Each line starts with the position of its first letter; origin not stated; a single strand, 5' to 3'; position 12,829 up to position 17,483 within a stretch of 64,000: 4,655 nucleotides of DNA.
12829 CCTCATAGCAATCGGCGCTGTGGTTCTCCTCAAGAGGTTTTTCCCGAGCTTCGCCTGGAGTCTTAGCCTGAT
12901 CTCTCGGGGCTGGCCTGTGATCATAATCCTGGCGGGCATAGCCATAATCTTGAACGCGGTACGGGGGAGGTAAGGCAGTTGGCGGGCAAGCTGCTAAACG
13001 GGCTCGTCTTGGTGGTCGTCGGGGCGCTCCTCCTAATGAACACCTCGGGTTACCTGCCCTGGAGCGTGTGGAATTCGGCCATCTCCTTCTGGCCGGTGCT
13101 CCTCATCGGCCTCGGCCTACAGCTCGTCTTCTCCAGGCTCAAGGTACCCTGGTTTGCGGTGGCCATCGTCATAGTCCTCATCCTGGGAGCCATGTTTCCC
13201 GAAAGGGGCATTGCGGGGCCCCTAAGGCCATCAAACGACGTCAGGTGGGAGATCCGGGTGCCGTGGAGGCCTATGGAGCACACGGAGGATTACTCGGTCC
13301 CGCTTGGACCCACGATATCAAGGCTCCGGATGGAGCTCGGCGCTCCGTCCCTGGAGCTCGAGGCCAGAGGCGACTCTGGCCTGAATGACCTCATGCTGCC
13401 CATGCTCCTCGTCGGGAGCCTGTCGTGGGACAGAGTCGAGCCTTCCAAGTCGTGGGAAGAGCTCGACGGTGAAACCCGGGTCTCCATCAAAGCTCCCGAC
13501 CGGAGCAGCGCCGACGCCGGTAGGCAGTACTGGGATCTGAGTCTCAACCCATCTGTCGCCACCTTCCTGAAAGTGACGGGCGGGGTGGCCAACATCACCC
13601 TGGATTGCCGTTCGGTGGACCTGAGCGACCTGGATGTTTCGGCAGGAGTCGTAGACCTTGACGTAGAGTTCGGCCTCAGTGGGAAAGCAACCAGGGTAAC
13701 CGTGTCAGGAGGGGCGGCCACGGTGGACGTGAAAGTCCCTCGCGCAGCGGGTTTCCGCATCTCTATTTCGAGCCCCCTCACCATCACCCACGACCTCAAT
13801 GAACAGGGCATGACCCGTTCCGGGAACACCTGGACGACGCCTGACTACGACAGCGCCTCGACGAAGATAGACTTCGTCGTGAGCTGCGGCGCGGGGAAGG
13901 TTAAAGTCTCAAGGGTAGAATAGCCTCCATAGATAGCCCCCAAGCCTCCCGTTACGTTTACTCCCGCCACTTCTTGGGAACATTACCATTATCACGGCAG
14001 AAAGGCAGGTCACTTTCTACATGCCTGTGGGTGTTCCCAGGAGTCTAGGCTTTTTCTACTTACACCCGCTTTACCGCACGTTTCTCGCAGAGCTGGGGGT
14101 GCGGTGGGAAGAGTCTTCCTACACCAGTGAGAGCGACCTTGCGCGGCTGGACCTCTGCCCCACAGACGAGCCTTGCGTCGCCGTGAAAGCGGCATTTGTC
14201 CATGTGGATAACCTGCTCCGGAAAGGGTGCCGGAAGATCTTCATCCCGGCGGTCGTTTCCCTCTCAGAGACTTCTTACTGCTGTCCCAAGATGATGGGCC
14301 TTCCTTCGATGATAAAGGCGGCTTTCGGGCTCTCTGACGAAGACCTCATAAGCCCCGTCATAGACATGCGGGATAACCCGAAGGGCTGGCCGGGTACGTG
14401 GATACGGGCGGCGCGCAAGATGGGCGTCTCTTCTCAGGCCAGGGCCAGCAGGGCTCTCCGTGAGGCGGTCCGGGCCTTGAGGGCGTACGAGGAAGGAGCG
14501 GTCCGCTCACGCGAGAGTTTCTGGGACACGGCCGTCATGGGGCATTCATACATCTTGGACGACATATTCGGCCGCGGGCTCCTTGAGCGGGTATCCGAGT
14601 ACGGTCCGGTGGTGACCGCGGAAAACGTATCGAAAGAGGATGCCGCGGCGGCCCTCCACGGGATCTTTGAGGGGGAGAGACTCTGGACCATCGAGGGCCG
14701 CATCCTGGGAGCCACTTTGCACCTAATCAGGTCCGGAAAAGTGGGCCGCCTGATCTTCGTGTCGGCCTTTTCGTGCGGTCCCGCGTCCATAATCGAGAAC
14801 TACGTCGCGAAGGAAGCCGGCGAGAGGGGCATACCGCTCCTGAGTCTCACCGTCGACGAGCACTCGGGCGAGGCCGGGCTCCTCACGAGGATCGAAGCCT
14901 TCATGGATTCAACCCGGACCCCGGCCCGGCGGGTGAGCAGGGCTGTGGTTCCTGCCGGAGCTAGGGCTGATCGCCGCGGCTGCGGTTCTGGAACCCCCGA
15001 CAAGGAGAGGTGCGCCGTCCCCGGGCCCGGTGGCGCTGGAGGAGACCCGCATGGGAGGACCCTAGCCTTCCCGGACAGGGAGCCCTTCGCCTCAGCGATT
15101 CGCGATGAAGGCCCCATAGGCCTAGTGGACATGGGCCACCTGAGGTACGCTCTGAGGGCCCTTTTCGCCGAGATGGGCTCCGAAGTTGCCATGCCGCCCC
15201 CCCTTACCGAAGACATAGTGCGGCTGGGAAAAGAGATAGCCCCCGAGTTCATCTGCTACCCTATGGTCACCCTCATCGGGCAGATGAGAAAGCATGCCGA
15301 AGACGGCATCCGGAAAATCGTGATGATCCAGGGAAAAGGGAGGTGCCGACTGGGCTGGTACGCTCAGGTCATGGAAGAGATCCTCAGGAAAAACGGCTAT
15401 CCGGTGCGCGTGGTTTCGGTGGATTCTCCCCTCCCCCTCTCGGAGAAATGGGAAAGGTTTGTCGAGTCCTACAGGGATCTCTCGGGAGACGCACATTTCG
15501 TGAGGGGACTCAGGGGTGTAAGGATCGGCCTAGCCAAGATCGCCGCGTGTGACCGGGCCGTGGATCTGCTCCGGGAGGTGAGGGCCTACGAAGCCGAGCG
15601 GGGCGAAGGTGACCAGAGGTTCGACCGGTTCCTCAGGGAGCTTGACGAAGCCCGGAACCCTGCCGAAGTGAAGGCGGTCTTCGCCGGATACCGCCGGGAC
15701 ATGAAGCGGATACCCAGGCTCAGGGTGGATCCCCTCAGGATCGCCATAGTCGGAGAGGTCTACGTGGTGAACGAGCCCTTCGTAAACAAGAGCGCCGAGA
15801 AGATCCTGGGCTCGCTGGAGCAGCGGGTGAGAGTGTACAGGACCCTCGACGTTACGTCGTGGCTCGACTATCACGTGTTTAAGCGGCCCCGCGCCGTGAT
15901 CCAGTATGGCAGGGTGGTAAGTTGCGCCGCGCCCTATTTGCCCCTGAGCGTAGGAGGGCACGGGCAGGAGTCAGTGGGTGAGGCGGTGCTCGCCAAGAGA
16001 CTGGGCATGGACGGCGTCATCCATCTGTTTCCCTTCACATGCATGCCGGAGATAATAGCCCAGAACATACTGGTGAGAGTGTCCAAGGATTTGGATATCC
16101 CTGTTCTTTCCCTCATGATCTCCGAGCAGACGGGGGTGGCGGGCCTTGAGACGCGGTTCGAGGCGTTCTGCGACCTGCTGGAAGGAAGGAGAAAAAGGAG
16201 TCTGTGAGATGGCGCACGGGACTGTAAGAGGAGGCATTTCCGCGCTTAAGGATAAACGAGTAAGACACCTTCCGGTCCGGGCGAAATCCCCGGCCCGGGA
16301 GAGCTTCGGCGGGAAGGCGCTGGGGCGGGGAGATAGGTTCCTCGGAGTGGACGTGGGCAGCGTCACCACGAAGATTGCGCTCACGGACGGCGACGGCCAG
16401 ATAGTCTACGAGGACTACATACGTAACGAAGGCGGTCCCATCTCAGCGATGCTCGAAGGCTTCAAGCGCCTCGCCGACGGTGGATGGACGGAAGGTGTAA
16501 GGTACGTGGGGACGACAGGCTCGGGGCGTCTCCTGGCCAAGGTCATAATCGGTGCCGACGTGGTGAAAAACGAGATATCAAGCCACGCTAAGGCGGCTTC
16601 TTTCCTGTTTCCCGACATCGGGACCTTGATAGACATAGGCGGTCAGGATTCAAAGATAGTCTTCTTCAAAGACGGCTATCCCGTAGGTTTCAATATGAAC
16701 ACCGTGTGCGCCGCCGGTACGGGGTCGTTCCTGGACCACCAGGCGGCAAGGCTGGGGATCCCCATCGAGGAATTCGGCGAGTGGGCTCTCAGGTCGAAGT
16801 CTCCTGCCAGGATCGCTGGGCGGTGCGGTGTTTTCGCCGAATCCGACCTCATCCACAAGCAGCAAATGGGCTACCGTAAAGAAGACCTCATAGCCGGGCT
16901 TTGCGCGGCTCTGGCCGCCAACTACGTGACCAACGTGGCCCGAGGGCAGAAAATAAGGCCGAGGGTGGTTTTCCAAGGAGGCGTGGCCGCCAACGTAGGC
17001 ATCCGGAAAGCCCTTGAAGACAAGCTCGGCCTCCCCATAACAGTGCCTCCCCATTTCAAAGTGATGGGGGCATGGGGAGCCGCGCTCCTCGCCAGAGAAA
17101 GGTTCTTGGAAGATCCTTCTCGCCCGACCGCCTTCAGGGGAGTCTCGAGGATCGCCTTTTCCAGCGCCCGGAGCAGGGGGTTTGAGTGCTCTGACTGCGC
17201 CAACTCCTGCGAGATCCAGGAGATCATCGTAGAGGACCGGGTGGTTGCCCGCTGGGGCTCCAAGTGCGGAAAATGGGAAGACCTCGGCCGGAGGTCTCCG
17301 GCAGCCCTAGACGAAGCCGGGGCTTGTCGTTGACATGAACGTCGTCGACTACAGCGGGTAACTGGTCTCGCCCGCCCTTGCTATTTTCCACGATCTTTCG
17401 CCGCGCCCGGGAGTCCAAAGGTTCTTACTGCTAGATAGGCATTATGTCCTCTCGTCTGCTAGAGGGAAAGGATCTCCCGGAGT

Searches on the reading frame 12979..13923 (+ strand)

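Call 18: search_protein_families(library=pfam, proteins=[window:12979-13923:+], max_evalue=0.01)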
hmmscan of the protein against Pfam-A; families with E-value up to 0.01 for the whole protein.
window:12979-13923:+ (314 aa): 3 families
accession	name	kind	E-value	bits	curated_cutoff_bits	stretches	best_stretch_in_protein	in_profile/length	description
PF18917.5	LiaI-LiaF-like_TM1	-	2.6e-09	37.4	27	1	8-49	4-41/42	LiaI-LiaF-like transmembrane region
PF22570.1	LiaF-TM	-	9.1e-08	33.3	27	1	8-73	3-68/98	LiaF transmembrane domain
PF09922.15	LiaF-like_C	-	6.3e-07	29.7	29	1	211-310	10-114/114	Cell wall-active antibiotics response LiaF, C-terminal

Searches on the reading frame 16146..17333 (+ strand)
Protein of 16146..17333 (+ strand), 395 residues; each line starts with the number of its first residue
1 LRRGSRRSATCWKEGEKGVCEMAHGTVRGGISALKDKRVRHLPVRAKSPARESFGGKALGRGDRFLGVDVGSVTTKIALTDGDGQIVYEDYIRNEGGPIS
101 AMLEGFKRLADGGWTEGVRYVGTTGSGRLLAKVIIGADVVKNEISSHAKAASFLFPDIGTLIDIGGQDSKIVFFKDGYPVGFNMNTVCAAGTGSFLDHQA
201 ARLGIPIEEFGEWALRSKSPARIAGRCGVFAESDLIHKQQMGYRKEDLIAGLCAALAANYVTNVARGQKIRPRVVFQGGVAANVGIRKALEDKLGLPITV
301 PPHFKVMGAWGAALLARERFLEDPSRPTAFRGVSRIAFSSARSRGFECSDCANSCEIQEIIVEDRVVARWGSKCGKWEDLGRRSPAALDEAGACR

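Call 57: search_protein_families(library=pfam, proteins=[window:16146-17333:+], max_evalue=0.00001)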
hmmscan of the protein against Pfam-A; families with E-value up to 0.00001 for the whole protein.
window:16146-17333:+ (395 aa): 1 family
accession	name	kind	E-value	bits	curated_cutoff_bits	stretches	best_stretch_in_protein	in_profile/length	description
PF01869.26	BcrAD_BadFG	-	1.3e-46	159.7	31.5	1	66-316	1-271/271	BadF/BadG/BcrA/BcrD ATPase family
